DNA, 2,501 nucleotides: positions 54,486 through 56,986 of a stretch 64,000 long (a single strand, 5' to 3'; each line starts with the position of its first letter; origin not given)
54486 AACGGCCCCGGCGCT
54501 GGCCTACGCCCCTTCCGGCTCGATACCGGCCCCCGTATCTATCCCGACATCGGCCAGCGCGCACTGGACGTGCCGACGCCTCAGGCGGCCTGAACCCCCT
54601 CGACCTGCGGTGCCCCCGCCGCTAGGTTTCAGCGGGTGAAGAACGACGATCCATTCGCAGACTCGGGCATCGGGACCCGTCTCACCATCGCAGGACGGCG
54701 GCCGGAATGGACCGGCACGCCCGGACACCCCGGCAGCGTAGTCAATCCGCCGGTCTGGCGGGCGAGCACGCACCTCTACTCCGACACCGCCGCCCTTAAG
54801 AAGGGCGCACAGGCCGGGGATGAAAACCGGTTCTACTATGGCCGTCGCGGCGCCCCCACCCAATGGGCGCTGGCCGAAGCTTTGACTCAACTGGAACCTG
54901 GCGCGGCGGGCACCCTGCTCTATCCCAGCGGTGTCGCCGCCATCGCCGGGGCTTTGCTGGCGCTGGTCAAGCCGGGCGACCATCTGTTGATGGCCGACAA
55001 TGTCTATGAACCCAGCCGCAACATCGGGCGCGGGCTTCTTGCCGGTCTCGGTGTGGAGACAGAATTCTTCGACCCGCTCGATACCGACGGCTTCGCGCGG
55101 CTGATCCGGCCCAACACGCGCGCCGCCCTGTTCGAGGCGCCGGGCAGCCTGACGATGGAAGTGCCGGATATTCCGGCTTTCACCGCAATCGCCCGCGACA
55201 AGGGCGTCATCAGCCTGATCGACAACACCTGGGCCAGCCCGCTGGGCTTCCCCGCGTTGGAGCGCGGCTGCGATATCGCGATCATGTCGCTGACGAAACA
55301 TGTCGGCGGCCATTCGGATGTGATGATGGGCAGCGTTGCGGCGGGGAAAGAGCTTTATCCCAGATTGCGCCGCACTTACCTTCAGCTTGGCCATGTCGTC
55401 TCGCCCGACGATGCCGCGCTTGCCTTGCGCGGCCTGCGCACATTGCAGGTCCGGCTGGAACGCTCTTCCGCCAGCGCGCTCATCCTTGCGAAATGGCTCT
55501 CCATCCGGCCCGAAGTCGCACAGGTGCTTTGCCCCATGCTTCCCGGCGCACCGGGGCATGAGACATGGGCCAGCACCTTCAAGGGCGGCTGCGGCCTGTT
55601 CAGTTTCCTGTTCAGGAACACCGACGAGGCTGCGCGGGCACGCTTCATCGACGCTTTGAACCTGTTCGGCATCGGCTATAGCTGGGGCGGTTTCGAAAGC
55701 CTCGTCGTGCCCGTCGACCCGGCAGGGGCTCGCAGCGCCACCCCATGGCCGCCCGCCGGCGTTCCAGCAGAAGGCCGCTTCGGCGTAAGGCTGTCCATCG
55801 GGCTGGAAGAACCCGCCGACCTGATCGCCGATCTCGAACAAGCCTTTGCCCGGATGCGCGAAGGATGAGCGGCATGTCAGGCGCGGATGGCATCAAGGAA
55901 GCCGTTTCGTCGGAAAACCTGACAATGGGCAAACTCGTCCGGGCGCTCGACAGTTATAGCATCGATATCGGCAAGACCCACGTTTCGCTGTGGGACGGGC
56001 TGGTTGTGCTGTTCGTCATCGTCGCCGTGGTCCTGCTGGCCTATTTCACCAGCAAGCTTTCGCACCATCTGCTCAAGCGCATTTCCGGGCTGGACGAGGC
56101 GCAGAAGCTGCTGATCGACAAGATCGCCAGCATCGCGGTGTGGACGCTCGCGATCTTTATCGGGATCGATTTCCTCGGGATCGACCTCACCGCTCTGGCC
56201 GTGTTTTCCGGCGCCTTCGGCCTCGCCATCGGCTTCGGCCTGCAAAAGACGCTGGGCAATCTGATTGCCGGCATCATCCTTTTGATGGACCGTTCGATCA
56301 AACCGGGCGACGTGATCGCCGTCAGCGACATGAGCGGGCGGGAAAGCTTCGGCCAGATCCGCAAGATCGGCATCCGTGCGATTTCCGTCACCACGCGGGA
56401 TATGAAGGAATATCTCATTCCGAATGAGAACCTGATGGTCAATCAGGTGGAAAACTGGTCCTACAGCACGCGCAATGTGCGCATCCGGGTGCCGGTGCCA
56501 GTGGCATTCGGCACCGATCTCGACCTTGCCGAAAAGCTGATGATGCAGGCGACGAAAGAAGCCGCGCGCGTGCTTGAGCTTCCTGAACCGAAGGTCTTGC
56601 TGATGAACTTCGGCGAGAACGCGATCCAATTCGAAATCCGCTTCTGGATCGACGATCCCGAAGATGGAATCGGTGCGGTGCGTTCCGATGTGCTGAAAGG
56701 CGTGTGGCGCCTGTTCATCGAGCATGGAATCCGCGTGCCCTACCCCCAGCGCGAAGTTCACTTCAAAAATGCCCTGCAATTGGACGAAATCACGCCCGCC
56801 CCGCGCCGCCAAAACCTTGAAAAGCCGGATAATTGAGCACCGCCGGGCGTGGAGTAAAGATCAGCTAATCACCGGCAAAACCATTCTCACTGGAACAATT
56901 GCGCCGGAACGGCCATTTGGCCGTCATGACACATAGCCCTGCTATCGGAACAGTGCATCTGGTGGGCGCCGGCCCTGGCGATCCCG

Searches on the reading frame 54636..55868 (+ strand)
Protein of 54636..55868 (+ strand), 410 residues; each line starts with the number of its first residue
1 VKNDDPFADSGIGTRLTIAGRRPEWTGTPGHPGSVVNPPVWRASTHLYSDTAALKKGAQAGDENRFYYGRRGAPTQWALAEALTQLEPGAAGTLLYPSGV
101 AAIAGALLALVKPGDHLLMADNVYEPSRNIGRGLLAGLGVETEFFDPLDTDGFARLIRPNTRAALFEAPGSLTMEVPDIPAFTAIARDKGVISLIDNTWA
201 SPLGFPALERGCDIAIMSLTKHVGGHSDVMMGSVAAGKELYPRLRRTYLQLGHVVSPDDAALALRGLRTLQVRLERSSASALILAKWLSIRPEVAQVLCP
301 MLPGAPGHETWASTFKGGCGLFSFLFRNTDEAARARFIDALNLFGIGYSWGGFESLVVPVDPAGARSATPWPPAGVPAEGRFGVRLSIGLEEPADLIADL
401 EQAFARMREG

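Call 15: search_protein_families(library=pfam, proteins=[window:54636-55868:+], max_evalue=0.001)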
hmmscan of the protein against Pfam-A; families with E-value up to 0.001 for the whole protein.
window:54636-55868:+ (410 aa): 1 family
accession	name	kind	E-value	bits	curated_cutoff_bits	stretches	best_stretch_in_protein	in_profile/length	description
PF01053.26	Cys_Met_Meta_PP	-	1.8e-92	310.3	27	1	35-404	17-380/381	Cys/Met metabolism PLP-dependent enzyme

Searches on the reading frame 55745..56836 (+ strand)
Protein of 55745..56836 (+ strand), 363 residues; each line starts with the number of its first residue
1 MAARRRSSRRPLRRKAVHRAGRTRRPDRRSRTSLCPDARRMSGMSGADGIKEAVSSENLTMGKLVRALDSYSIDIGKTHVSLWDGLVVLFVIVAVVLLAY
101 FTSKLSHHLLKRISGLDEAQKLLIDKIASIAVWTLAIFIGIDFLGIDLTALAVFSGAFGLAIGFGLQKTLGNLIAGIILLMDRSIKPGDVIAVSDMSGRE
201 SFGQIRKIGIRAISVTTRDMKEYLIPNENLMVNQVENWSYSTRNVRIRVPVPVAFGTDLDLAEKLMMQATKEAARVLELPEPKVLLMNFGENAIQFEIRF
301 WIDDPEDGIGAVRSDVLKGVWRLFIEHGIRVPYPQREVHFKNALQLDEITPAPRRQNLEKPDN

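Call 99: search_protein_families(library=pfam, proteins=[window:55745-56836:+], max_evalue=0.00001)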
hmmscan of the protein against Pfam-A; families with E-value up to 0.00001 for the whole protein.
window:55745-56836:+ (363 aa): 2 families
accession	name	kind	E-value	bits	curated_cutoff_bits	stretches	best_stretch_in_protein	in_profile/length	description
PF00924.24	MS_channel_2nd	-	5.9e-16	58.8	20.2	1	169-239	2-67/68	Mechanosensitive ion channel, beta-domain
PF21082.3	MS_channel_3rd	-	1.2e-12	48.5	21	1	248-330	2-87/88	Mechanosensitive ion channel MscS, C-terminal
